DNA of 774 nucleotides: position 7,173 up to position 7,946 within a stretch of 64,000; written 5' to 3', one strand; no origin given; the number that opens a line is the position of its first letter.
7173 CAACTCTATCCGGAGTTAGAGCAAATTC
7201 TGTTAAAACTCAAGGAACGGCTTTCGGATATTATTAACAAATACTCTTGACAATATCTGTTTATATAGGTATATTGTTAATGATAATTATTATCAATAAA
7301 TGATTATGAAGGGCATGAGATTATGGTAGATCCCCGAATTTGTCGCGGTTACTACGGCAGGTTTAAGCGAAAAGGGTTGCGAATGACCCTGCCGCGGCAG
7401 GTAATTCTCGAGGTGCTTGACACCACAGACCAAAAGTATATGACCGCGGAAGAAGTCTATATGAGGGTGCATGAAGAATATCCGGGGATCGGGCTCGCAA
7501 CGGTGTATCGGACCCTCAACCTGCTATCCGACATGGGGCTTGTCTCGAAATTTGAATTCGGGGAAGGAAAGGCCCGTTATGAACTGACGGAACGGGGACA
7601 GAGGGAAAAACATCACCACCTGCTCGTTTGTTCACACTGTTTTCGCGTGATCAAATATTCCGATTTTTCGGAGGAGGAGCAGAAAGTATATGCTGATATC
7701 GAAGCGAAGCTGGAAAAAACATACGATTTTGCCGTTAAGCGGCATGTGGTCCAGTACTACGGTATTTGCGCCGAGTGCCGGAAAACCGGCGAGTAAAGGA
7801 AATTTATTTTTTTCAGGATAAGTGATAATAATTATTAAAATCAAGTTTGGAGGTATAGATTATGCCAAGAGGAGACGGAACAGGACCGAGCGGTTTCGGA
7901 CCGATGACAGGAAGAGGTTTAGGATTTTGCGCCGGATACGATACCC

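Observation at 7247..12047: Orange-protein (ORP)-like Fe-S module apparently under a dedicated Fur-family repressor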

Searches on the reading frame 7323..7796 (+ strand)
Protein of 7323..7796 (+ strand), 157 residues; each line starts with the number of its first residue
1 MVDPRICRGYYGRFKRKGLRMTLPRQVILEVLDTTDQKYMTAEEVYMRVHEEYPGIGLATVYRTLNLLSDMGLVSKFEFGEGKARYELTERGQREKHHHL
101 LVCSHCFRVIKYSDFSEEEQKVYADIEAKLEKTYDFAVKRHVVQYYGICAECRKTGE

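Call 4: search_protein_families(library=pfam, proteins=[window:7323-7796:+])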
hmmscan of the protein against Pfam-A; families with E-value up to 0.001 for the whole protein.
window:7323-7796:+ (157 aa): 2 families
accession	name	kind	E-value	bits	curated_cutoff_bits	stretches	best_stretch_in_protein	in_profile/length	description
PF01475.25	FUR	-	1.3e-31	109.7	23.1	1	17-145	2-120/121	Ferric uptake regulator family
PF03551.20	PadR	-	0.00016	22.1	27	1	40-95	10-72/75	Transcriptional regulator PadR-like family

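Call 6: search_protein_families(library=ncbifam, proteins=[window:7323-7796:+])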
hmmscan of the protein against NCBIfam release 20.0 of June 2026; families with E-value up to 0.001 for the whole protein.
window:7323-7796:+ (157 aa): 10 families
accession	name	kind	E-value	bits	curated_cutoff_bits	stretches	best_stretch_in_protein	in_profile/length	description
NF051892.1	TransRegFurBacil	equivalog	2.4e-36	125.1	220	1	13-155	11-146/149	ferric iron uptake transcriptional regulator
NF006999.0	PRK09462.1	equivalog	1.5e-28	99.2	146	1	14-152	8-138/148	ferric iron uptake transcriptional regulator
NF052545.1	TransRegPerRClab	equivalog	3.1e-25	88.8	180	1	14-155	8-137/138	transcriptional regulator PerR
NF047406.1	TransRegPerRTherm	equivalog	2.4e-14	53.6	200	1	20-155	5-128/130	manganese-dependent transcriptional regulator PerR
NF051891.1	TransRegFurHelico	equivalog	2.3e-13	50.3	200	1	14-154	18-147/148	ferric iron uptake transcriptional regulator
NF008646.0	PRK11639.1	equivalog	1.3e-09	38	167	1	16-154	19-148/171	zinc uptake transcriptional repressor Zur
NF045677.1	FeRespRegIrr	equivalog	1.4e-09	38.1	170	1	14-102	4-88/127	Fur family transcriptional regulator Irr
NF045678.1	TransRegIrrA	equivalog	5.5e-09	36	150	1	13-103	12-98/138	iron response transcriptional regulator IrrA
NF047462.1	FUR_perox_PerRA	exception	1.3e-07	32.2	200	1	17-132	15-124/142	peroxide-responsive transcriptional repressor PerRA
NF047461.1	FUR_perox_PerRB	exception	2e-05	24.5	250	1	19-87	26-94/143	peroxide-responsive transcriptional repressor PerRB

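Call 8: find_related_loci(query=window:7323-7796:+, collection=genome_contigs, flank=7000)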
Query window:7323-7796:+ (157 aa) in genome_contigs; peptide patterns used: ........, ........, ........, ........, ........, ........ (x = any residue, [..] = any of these).
225 stretches matched a pattern, but none encodes a relative of the query by tblastn (E <= 1e-3).

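Call 14: find_homologous_proteins(query=window:7323-7796:+, max_evalue=1e-10)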
Query window:7323-7796:+ (157 aa): 322 proteins with E <= 1e-10 among 356 candidates; the best 120 are listed.
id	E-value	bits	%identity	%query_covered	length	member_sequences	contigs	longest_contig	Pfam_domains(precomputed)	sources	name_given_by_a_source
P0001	9.6e-94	329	93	98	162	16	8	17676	PF01475.26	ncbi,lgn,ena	-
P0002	7.4e-86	304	100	87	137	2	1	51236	PF01475.26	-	-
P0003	2.4e-78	279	78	98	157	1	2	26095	PF01475.26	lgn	-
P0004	7.3e-76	271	75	99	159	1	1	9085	PF01475.26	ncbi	-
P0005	1.1e-75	271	76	100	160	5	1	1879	PF01475.26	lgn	-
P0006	8.9e-75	268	72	99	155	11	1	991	PF01475.26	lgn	-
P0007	1.1e-72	261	75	90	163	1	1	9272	PF01475.26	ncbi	-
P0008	3.0e-70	253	72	97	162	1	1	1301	PF01475.26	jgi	jgi:Fur family ferric uptake transcriptional regulator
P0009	3.6e-70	253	71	97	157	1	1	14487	PF01475.26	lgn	-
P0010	4.7e-70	252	70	97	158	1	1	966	PF01475.26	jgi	jgi:Fur family transcriptional regulator, ferric uptake regulator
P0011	3.5e-69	250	71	93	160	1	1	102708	PF01475.26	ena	-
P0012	1.9e-67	244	78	86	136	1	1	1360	PF01475.26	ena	-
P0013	6.0e-66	239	66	98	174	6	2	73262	PF01475.26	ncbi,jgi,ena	jgi:Fur family transcriptional regulator, ferric uptake regulator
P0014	2.1e-59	218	62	97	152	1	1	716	PF01475.26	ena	-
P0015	3.1e-55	204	59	94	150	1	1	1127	PF01475.26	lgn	-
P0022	7.5e-52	193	58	96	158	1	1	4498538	PF01475.26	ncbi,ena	-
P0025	2.1e-51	192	58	96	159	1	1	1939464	PF01475.26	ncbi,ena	-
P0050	1.4e-47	179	50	96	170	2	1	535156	PF01475.26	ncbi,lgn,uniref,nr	ncbi:MAG: Fur family transcriptional regulator [Spirochaetales bacterium]|uniref:Fur family transcri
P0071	2.0e-45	172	49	94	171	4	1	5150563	PF01475.26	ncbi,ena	-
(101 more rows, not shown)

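Call 15: find_encoding_contigs(protein=P0001, flank=7000, max_places=3)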
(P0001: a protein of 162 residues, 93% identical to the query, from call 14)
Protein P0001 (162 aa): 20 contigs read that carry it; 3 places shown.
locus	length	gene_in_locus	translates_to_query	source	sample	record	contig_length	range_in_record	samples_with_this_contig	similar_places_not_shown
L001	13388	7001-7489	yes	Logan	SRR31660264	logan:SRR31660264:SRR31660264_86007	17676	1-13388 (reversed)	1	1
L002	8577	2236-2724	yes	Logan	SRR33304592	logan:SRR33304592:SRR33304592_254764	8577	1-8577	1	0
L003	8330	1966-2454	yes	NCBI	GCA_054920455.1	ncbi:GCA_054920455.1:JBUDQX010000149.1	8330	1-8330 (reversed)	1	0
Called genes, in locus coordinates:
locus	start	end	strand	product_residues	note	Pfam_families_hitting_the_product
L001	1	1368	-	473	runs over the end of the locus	PF22694:CtpB_N-like, PF00595:PDZ, PF13180:PDZ_2, PF17820:PDZ_6, PF03572:Peptidase_S41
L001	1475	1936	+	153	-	-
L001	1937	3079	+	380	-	PF01656:CbiA, PF06564:CBP_BcsQ (faint), PF10609:ParA, PF13614:AAA_31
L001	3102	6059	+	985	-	PF20250:FapA_N, PF03961:FapA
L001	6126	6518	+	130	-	PF00072:Response_reg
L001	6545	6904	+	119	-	PF01627:Hpt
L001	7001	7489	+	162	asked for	PF01475:FUR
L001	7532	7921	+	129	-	-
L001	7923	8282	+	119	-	PF02579:Nitro_FeMo-Co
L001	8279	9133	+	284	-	PF01656:CbiA, PF10609:ParA (weak), PF13614:AAA_31 (faint), PF00037:Fer4 (weak), PF12837:Fer4_6 (weak), PF14697:Fer4_21 (weak), PF13187:Fer4_9 (weak), PF00037:Fer4 (weak), +4 more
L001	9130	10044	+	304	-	PF01656:CbiA, PF12838:Fer4_7 (faint), PF13237:Fer4_10 (weak), PF14697:Fer4_21, PF00037:Fer4 (weak), PF10609:ParA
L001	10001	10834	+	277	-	PF01656:CbiA, PF02374:ArsA_ATPase (faint), PF09140:MipZ (weak), PF10609:ParA, PF13614:AAA_31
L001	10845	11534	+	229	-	PF00753:Lactamase_B, PF12706:Lactamase_B_2 (weak), PF23023:Anti-Pycsar_Apyc1 (weak)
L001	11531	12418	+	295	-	PF01937:ARMT1-like_dom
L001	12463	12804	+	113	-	-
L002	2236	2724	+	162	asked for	PF01475:FUR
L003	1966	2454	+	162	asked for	PF01475:FUR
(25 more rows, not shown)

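Call 16: find_encoding_contigs(protein=P0003, flank=7000, max_places=2)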
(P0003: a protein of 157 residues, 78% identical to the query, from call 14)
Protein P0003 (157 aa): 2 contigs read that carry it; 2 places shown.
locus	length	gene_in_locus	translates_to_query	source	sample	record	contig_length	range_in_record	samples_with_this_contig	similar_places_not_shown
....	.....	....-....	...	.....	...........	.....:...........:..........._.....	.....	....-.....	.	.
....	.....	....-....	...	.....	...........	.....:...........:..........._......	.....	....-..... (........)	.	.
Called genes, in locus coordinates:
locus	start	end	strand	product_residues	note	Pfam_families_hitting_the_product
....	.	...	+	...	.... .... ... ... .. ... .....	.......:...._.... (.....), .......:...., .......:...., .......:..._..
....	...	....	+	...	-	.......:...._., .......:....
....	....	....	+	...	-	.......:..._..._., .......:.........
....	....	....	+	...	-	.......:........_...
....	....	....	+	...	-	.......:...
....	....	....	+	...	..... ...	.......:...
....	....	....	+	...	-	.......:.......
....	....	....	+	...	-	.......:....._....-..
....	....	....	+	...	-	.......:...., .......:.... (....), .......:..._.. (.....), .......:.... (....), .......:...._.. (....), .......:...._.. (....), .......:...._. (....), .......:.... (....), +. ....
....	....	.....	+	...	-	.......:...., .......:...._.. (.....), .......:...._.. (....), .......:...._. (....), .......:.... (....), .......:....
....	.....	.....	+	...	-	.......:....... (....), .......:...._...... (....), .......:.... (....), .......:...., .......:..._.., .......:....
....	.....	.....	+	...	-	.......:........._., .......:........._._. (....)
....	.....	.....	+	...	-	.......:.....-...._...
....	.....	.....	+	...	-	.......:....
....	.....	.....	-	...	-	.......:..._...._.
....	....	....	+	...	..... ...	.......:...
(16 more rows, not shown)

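Call 17: find_encoding_contigs(protein=P0011, flank=7000, max_places=2)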
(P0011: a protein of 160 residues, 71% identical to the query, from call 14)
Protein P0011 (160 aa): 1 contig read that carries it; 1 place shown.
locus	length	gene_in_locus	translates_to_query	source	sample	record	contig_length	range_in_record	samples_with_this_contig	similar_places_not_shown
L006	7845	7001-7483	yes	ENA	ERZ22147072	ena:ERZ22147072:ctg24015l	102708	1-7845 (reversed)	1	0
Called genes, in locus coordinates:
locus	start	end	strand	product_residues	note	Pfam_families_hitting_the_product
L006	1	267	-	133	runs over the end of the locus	PF01894:YjbQ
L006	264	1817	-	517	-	PF22694:CtpB_N-like, PF00595:PDZ, PF13180:PDZ_2 (weak), PF17820:PDZ_6, PF03572:Peptidase_S41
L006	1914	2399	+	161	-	-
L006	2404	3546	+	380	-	PF01656:CbiA, PF02374:ArsA_ATPase (faint), PF10609:ParA, PF13614:AAA_31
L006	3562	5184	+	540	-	PF20250:FapA_N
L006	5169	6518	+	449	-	PF20250:FapA_N, PF03961:FapA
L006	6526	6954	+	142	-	PF01627:Hpt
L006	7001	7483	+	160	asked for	PF01475:FUR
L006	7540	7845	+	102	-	?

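Call 18: find_encoding_contigs(protein=P0013, flank=7000, max_places=2)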
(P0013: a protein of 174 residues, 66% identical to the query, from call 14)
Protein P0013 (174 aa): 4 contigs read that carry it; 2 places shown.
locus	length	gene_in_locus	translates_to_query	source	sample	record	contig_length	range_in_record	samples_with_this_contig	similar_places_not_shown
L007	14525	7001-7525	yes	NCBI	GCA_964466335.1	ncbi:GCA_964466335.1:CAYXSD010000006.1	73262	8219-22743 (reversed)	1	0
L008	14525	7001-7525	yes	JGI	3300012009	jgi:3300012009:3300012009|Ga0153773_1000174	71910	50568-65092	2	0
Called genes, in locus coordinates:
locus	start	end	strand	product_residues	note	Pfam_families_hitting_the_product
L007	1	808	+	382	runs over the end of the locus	PF00142:Fer4_NifH (weak), PF01656:CbiA, PF02374:ArsA_ATPase (weak), PF06564:CBP_BcsQ (faint), PF10609:ParA, PF13614:AAA_31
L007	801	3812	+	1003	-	PF20250:FapA_N, PF03961:FapA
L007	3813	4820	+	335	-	PF01790:LGT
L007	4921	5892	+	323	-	PF00140:Sigma70_r1_2, PF04542:Sigma70_r2, PF04539:Sigma70_r3, PF04545:Sigma70_r4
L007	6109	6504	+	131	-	PF00072:Response_reg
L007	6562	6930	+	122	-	PF01627:Hpt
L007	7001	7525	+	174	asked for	PF01475:FUR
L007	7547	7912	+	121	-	PF02579:Nitro_FeMo-Co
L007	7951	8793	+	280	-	PF02374:ArsA_ATPase (weak), PF09140:MipZ (weak), PF10609:ParA, PF13614:AAA_31, PF01656:CbiA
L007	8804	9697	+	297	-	PF01937:ARMT1-like_dom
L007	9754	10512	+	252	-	PF01936:NYN, PF12872:OST-HTH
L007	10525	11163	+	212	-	-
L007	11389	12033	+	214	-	-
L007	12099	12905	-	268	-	-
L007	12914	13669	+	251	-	PF10016:DUF2259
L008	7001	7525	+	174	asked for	PF01475:FUR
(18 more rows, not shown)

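Call 20: find_encoding_contigs(protein=P0022, flank=7000, max_places=1)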
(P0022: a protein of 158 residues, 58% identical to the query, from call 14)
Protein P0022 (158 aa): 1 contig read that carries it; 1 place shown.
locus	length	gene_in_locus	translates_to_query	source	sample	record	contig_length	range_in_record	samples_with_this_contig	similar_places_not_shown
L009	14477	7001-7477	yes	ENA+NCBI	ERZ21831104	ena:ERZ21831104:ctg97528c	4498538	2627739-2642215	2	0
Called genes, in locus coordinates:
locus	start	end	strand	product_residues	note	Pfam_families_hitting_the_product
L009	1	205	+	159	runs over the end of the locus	-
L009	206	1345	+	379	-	PF00142:Fer4_NifH (weak), PF01656:CbiA, PF02374:ArsA_ATPase (faint), PF10609:ParA, PF13614:AAA_31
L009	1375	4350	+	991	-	PF20250:FapA_N, PF03961:FapA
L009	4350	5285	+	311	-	PF01790:LGT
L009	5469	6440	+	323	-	PF00140:Sigma70_r1_2 (weak), PF04542:Sigma70_r2, PF04539:Sigma70_r3, PF04545:Sigma70_r4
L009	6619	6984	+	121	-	PF00072:Response_reg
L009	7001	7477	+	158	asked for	PF01475:FUR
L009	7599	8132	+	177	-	PF01584:CheW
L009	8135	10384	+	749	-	PF00672:HAMP, PF00015:MCPsignal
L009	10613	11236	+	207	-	-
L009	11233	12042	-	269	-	-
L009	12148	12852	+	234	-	PF10016:DUF2259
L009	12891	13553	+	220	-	-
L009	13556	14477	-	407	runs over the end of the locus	PF00375:SDF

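Call 21: find_encoding_contigs(protein=P0025, flank=7000, max_places=1)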
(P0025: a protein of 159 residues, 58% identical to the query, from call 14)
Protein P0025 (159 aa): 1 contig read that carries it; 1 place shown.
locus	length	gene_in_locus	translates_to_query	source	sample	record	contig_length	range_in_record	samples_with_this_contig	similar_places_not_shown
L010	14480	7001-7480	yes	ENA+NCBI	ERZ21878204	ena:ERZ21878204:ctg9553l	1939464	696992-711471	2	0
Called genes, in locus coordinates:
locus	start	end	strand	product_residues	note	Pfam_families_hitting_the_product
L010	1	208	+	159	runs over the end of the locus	-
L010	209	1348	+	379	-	PF00142:Fer4_NifH (weak), PF01656:CbiA, PF02374:ArsA_ATPase (faint), PF10609:ParA, PF13614:AAA_31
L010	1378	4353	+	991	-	PF20250:FapA_N, PF03961:FapA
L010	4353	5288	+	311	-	PF01790:LGT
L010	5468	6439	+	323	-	PF00140:Sigma70_r1_2, PF04542:Sigma70_r2, PF04539:Sigma70_r3, PF04545:Sigma70_r4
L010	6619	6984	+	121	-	PF00072:Response_reg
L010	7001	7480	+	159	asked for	PF01475:FUR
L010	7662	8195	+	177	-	PF01584:CheW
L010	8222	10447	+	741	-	PF00672:HAMP, PF00015:MCPsignal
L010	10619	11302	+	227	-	-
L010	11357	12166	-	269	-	-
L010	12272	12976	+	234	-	PF10016:DUF2259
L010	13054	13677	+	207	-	-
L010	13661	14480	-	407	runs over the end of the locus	PF00375:SDF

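Call 22: find_encoding_contigs(protein=P0050, flank=7000, max_places=1)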
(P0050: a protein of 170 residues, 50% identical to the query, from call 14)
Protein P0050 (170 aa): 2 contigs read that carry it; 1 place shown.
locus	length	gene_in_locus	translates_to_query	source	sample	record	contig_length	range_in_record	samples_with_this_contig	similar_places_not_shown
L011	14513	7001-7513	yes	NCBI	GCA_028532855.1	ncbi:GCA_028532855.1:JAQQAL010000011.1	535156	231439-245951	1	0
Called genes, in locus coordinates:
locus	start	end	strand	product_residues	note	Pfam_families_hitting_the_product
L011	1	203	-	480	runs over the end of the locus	PF22694:CtpB_N-like, PF00595:PDZ, PF13180:PDZ_2 (weak), PF17820:PDZ_6, PF03572:Peptidase_S41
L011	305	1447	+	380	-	PF01656:CbiA, PF06564:CBP_BcsQ (faint), PF10609:ParA, PF13614:AAA_31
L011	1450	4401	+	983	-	PF20250:FapA_N, PF03961:FapA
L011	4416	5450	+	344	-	PF01790:LGT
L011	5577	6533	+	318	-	PF00140:Sigma70_r1_2 (weak), PF04542:Sigma70_r2, PF04539:Sigma70_r3, PF04545:Sigma70_r4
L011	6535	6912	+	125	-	-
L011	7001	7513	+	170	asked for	PF01475:FUR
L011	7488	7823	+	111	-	PF02579:Nitro_FeMo-Co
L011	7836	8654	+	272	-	PF20720:nSTAND3 (weak), PF00142:Fer4_NifH (faint), PF01656:CbiA, PF02374:ArsA_ATPase, PF09140:MipZ, PF10609:ParA, PF13614:AAA_31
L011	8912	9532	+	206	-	-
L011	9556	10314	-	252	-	-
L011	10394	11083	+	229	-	PF10016:DUF2259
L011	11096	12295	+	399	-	PF26331:DUF8086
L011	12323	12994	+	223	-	-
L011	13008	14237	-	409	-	PF00375:SDF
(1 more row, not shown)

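Call 23: find_encoding_contigs(protein=P0071, flank=7000, max_places=1)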
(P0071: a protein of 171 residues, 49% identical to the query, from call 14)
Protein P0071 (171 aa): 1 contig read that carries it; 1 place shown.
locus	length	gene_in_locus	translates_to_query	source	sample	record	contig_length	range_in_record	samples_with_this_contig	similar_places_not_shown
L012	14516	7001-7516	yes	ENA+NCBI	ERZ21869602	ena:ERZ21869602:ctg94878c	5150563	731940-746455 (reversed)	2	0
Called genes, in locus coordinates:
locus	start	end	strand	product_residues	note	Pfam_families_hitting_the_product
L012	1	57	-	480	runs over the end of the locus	PF22694:CtpB_N-like, PF00595:PDZ, PF13180:PDZ_2 (weak), PF17820:PDZ_6, PF03572:Peptidase_S41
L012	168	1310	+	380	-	PF01656:CbiA, PF06564:CBP_BcsQ (faint), PF10609:ParA, PF13614:AAA_31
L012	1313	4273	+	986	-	PF20250:FapA_N, PF03961:FapA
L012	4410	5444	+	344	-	PF01790:LGT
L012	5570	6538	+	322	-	PF00140:Sigma70_r1_2, PF04542:Sigma70_r2, PF04539:Sigma70_r3, PF04545:Sigma70_r4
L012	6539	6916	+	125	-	-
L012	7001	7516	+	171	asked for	PF01475:FUR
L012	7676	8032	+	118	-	PF02579:Nitro_FeMo-Co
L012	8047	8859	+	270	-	PF00142:Fer4_NifH (faint), PF01656:CbiA, PF02374:ArsA_ATPase, PF09140:MipZ, PF10609:ParA, PF13614:AAA_31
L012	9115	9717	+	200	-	-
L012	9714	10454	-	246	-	-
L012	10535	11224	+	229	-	PF10016:DUF2259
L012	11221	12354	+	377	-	PF26331:DUF8086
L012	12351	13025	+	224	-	-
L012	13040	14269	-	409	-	PF00375:SDF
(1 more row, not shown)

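Call 33: find_related_loci(query=A1, collection=genome_contigs, flank=7000)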
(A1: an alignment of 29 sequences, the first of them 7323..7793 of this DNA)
Query A1 (157 aa) in genome_contigs; peptide patterns used: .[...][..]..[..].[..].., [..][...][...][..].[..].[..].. (x = any residue, [..] = any of these).
600 stretches matched a pattern (row limit reached: there are more); 522 encode a relative of the query (tblastn E <= 1e-3); the best 80 are kept; 80 distinct loci.
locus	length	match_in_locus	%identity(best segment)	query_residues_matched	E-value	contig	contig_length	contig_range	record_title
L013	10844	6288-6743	76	1-153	4e-79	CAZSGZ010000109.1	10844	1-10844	MAG TPA_asm: uncultured Spirochaetales bacterium isolate SRP332253_co1_171 genome assembly, contig: NODE_10213_length_10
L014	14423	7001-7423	60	13-154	2e-56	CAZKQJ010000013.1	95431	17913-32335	MAG TPA_asm: uncultured Spirochaetaceae bacterium isolate SRP241341_co1_254 genome assembly, contig: NODE_289_length_954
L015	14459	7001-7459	58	4-153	3e-56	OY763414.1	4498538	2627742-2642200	MAG: Marispirochaeta sp. isolate 5fa09a75-d9de-49da-affa-8a28216b0e6a genome assembly, chromosome: 1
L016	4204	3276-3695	60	13-153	9e-56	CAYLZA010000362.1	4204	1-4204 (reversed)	MAG TPA_asm: uncultured Spirochaetales bacterium isolate SRP141376_co2_272 genome assembly, contig: NODE_33158_length_42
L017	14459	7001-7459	58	4-153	1e-55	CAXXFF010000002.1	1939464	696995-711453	MAG: Marispirochaeta sp. isolate 0d38d6bb-cb51-48eb-adf8-254e7494e10b genome assembly, contig: contig_2, whole genome sh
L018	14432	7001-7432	60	14-155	6e-55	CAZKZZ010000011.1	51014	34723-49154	MAG TPA_asm: uncultured Spirochaetales bacterium isolate SRP332253_co1_263 genome assembly, contig: NODE_739_length_5101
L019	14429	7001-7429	55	12-155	2e-53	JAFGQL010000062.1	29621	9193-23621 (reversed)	MAG: Spirochaetales bacterium isolate Zod_Metabat.752 k87_1927642, whole genome shotgun sequence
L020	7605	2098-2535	55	7-154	3e-52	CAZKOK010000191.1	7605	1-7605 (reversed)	MAG TPA_asm: uncultured Spirochaetia bacterium isolate binchicken_co129_775 genome assembly, contig: NODE_32228_length_7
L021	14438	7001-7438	53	7-154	2e-51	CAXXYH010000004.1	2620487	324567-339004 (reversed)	MAG: Spirochaetia bacterium isolate 3f6413ad-2fe3-400d-aa3f-8d8018634007 genome assembly, contig: contig_4, whole genome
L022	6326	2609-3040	52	10-154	6e-51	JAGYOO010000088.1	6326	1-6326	MAG: Candidatus Omnitrophota bacterium isolate M55B170 88, whole genome shotgun sequence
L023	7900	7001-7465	49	5-157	2e-50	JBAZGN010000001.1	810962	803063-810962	MAG: Candidatus Omnitrophota bacterium isolate SO_2017_LW3_46 NODE_6_length_810962_cov_4.668257_LW162_2017, whole genome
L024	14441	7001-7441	52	1-153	1e-50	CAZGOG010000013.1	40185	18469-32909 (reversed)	MAG TPA_asm: uncultured Planctomycetia bacterium isolate binchicken_co334_259 genome assembly, contig: NODE_1533_length_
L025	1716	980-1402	53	13-154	3e-51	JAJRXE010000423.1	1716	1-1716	MAG: Calditrichota bacterium isolate Dive96_bin3.123 k141_4200331, whole genome shotgun sequence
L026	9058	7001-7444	50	1-154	1e-49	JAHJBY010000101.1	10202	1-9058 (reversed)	MAG: Candidatus Omnitrophota bacterium isolate Modern_marine.mb.279 Modern_marine.mb.279_k141_2165035, whole genome shot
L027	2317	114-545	50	8-152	5e-50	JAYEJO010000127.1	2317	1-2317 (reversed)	MAG: Candidatus Caldatribacteriota bacterium isolate MAG161 MAG161_127, whole genome shotgun sequence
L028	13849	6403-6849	48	8-157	2e-49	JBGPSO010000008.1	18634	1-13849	MAG: Atribacterota bacterium isolate OBJ1_062018_130_16 k141_94617_length_18634_cov_28.9026, whole genome shotgun sequen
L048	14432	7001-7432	48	8-152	3e-48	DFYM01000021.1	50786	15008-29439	MAG TPA_asm: Candidatus Atribacteria bacterium UBA4082 UBA4082_contig_12709, whole genome shotgun sequence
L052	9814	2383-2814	49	10-154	9e-48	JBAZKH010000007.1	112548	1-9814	MAG: Candidatus Omnitrophota bacterium isolate SO_2017_LW4_139 scaffold_539_c1_LW137-91_2017, whole genome shotgun seque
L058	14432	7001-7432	52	10-154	1e-47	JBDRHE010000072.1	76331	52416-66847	MAG: Candidatus Omnitrophota bacterium isolate MEGAHIT-group-1.488 k141_5897435, whole genome shotgun sequence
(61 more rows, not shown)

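Call 39: search_solved_structures(query=window:7323-7793:+, max_evalue=1e-8)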
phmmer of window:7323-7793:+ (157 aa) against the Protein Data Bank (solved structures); distinct sequences matched with E-value up to 1e-8: 22.
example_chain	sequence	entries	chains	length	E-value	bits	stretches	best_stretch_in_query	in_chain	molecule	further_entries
9ire_A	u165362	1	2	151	6.6e-28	100.8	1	19-154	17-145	Ferric uptake regulation protein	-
8j6w_A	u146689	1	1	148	9.9e-24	87.2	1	14-153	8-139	Ferric uptake regulation protein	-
6d57_A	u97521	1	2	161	4.5e-21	78.6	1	14-153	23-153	Ferric uptake regulation protein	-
4ets_A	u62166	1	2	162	4.6e-21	78.6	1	14-153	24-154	Ferric uptake regulation protein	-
2w57_A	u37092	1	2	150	9e-21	77.6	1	14-150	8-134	FERRIC UPTAKE REGULATION PROTEIN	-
3eyy_A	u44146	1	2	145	7.1e-19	71.5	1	13-156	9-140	Putative iron uptake regulatory protein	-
1mzb_A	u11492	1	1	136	2.9e-18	69.5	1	14-120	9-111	ferric uptake regulation protein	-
6h1c_A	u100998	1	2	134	9.4e-18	67.8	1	14-120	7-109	Ferric uptake regulation protein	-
2fu4_A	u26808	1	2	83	1.4e-15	60.8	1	14-89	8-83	Ferric uptake regulation protein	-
2fe3_A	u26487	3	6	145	1.8e-15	60.4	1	14-154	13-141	Peroxide operon regulator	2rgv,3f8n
4ray_A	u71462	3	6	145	2.5e-15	60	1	16-148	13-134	DNA-binding transcriptional dual regulator of siderophore biosynthesis and transport(Fur f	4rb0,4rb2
4raz_A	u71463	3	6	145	3.4e-15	59.5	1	13-148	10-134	DNA-binding transcriptional dual regulator of siderophore biosynthesis and transport(Fur f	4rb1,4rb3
2o03_A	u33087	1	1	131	1.6e-14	57.4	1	17-153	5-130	probable Zinc uptake regulation protein FurB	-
5l0p_A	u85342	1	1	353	2.1e-14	57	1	14-89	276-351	Transcription factor ETV6, Transcription factor ETV6, Transcription factor ETV6, Ferric up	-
5fd5_A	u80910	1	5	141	1.4e-12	51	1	16-148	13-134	Ferric uptake regulation protein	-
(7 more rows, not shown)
